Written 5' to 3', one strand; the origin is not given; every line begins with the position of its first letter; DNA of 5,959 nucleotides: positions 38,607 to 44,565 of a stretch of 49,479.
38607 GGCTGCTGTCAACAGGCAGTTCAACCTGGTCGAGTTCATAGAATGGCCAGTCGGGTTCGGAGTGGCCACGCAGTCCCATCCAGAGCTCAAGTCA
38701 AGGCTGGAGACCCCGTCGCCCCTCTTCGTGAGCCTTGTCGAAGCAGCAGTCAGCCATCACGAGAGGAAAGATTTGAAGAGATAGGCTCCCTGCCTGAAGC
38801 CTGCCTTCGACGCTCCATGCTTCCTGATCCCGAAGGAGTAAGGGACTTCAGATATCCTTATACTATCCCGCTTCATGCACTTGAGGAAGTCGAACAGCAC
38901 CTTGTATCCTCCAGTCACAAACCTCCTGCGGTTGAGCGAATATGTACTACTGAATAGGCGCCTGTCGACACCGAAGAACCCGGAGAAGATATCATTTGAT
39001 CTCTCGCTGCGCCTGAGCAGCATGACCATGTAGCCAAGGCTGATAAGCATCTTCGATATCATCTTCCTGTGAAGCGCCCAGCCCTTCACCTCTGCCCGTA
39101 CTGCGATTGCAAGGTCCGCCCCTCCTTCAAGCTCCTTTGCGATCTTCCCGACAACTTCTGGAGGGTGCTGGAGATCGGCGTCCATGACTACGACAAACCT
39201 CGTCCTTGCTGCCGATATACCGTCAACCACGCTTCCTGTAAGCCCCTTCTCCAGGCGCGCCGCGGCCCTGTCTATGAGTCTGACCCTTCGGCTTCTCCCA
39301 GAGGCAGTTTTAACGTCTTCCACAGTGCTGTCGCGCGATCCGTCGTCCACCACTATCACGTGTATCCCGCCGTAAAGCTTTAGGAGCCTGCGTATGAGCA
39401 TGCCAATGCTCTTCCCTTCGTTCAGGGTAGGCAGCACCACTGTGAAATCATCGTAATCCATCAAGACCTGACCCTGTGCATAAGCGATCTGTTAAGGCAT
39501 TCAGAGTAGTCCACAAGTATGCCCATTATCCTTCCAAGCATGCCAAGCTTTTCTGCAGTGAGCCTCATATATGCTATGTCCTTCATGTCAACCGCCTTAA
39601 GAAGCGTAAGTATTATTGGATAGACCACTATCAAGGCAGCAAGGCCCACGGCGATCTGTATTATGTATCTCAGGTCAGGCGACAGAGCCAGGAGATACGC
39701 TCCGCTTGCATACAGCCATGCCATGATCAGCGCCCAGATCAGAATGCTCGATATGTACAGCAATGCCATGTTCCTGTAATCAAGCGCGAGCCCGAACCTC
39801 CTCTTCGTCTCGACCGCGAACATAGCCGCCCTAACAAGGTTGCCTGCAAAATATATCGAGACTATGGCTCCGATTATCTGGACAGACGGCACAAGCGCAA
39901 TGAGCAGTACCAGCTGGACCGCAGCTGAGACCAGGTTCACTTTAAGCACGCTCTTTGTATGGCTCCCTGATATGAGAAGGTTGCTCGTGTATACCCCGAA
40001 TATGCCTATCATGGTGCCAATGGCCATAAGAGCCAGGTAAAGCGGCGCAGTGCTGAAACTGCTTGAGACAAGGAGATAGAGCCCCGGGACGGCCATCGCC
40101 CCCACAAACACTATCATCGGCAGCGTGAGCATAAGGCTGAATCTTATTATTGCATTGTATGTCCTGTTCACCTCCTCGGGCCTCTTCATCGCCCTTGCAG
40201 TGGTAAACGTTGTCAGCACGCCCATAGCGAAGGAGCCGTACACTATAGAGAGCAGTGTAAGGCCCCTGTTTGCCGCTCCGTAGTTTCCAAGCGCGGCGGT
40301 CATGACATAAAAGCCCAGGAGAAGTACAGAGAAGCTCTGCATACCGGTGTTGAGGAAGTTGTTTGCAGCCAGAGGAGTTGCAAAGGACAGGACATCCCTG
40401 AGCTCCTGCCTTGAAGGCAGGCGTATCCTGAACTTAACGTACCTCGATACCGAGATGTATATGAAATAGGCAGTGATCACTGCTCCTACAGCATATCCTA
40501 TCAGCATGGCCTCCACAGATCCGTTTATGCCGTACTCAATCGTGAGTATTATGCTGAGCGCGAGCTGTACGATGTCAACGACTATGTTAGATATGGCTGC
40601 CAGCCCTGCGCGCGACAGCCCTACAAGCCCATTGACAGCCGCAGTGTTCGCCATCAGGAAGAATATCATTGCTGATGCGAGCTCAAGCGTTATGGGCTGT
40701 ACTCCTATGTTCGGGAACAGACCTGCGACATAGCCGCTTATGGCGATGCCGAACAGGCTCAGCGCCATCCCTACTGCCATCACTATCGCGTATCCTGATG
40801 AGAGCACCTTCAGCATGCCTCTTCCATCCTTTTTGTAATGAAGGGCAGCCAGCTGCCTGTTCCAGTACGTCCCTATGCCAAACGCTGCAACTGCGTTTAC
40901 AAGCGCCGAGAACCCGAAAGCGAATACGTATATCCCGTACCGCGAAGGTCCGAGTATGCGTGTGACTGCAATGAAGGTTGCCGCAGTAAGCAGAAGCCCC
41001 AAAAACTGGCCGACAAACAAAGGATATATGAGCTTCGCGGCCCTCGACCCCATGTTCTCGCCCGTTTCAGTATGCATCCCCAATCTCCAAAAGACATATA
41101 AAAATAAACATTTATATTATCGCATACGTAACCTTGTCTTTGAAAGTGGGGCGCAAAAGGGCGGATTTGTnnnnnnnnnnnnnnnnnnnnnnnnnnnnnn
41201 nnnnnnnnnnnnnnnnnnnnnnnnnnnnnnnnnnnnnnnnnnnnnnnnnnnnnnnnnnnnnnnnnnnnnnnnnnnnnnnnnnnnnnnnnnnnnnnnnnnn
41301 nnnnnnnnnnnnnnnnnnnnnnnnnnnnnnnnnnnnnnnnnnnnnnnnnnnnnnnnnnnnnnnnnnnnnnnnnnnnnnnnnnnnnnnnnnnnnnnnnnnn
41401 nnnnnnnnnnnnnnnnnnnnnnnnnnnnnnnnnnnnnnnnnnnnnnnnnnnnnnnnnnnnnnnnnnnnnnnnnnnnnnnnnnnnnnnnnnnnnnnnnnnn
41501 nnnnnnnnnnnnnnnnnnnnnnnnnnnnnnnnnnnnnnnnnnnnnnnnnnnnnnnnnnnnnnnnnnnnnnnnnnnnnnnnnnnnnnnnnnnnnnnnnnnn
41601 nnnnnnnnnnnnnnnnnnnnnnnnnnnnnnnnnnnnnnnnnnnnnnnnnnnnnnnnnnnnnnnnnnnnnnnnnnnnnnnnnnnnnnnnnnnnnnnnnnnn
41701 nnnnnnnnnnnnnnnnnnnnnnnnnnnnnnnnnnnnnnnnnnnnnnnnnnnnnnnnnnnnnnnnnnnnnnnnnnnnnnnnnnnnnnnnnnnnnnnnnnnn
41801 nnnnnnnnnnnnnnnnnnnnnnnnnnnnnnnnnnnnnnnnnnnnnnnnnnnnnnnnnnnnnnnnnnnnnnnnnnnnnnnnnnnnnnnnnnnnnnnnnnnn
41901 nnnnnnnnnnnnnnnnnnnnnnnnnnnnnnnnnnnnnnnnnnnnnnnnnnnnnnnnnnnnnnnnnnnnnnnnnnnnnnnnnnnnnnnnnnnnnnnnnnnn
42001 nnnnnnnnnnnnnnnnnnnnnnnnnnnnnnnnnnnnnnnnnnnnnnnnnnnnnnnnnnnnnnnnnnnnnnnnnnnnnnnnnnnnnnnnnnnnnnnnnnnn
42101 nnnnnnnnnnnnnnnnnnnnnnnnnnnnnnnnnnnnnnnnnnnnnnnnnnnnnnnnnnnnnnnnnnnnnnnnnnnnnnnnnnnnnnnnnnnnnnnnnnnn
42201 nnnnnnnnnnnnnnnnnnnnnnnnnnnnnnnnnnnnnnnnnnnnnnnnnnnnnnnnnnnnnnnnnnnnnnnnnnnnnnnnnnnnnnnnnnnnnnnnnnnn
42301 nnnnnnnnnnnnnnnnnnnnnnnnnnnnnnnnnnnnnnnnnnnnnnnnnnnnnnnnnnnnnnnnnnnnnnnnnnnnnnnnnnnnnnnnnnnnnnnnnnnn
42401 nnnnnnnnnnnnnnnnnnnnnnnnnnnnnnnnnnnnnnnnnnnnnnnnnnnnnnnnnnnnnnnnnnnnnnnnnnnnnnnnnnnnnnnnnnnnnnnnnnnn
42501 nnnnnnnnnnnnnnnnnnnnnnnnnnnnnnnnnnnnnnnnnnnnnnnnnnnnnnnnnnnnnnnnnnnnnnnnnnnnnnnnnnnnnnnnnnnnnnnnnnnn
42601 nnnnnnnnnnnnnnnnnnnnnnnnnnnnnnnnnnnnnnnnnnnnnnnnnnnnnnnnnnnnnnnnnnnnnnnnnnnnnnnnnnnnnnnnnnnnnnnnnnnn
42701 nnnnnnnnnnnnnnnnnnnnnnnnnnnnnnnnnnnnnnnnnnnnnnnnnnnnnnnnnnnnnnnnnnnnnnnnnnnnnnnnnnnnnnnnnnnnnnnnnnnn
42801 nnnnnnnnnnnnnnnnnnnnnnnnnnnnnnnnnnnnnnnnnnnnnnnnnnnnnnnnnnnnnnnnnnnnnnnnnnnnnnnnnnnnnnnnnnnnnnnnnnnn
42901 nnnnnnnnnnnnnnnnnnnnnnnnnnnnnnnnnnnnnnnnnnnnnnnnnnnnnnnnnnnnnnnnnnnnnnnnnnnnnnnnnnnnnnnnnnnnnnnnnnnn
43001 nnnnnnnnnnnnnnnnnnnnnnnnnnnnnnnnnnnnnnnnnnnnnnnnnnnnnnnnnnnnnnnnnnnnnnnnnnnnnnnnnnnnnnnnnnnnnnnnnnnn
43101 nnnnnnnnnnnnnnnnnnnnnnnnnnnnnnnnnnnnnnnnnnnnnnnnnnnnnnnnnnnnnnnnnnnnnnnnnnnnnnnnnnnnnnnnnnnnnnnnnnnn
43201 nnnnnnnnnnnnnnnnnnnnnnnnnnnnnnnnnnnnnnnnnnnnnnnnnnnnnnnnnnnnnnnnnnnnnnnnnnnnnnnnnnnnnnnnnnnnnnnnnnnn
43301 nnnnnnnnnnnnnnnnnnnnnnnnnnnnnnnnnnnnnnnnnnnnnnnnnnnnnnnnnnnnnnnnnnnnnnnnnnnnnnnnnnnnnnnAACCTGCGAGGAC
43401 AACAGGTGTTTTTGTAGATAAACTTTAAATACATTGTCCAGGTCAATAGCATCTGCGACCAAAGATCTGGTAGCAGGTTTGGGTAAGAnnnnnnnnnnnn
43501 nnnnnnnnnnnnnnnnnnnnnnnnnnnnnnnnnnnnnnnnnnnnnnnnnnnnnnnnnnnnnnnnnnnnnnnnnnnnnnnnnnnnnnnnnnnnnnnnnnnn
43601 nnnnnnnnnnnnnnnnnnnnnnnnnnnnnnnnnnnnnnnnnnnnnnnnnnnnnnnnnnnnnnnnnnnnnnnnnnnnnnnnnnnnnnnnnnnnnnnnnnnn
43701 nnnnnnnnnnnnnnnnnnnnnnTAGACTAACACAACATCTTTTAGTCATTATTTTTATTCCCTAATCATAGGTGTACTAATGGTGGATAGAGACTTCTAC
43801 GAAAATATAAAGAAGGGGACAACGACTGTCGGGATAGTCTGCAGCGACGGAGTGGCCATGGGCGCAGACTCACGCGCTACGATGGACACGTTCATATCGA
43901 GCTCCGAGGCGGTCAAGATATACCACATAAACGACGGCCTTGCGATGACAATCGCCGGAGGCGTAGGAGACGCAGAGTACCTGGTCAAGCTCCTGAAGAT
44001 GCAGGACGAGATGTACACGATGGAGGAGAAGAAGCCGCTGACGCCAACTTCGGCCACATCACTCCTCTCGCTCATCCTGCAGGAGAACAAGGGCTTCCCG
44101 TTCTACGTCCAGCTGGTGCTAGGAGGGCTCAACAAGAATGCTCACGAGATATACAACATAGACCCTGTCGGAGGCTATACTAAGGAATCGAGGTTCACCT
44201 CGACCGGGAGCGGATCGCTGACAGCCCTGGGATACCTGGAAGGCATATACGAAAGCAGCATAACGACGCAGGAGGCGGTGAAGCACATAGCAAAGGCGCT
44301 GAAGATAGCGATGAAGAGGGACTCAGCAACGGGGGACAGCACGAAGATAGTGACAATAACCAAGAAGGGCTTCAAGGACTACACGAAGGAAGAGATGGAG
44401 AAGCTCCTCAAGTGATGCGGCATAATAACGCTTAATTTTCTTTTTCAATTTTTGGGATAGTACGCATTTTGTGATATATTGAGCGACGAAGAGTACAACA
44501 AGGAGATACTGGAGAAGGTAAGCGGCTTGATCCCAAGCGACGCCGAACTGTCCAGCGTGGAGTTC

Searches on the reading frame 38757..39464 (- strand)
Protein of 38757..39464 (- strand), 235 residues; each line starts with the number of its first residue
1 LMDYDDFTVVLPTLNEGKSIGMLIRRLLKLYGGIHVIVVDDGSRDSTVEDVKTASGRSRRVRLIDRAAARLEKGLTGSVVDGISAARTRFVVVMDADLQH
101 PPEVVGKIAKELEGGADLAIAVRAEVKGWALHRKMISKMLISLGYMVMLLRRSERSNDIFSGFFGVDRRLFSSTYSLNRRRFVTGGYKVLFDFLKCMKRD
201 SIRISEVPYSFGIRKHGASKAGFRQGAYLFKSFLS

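Call 29: search_protein_families(library=pfam, proteins=[window:38757-39464:-], max_evalue=0.00001)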
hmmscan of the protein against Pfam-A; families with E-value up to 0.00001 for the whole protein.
window:38757-39464:- (235 aa): 2 families
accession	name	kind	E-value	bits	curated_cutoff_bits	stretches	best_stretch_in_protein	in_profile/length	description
PF00535.33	Glycos_transf_2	-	6.7e-25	88.4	23.3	1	8-164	1-156/168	Glycosyl transferase family 2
PF13641.12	Glyco_tranf_2_3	-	1.7e-09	38.5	27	1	7-104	3-103/230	Glycosyltransferase like family 2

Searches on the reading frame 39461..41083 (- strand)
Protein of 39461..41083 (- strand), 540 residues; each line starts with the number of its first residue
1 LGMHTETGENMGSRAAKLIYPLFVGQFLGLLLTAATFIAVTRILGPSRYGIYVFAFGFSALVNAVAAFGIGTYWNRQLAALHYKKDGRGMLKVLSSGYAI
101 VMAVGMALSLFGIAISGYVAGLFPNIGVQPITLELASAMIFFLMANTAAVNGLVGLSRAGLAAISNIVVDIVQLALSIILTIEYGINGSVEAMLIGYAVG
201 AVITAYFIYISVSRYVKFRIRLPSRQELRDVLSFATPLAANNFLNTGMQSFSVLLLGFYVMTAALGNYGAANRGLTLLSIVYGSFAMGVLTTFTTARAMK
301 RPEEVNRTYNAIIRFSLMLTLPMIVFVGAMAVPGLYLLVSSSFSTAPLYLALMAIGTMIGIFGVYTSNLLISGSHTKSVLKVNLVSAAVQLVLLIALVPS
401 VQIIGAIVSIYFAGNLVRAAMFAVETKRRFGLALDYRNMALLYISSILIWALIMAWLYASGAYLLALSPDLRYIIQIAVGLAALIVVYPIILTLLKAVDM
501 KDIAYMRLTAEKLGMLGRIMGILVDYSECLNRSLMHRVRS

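Call 29: search_protein_families(library=pfam, proteins=[window:39461-41083:-], max_evalue=0.00001)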
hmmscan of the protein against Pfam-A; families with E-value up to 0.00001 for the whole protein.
window:39461-41083:- (540 aa): 2 families
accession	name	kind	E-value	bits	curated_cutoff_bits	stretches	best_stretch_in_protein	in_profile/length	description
PF01943.22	Polysacc_synt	-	4.8e-18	66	28.2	1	22-290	8-266/274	Polysaccharide biosynthesis protein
PF13440.11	Polysacc_synt_3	-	3.2e-16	59.8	23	1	40-343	2-288/293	Polysaccharide biosynthesis protein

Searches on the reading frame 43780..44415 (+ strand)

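Call 29: search_protein_families(library=pfam, proteins=[window:43780-44415:+], max_evalue=0.00001)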
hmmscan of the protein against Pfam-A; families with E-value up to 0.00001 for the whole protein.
window:43780-44415:+ (211 aa): 1 family
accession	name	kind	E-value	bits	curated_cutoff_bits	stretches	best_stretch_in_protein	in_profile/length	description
PF00227.31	Proteasome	-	3.5e-48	164.2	22.4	1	10-193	1-189/189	Proteasome subunit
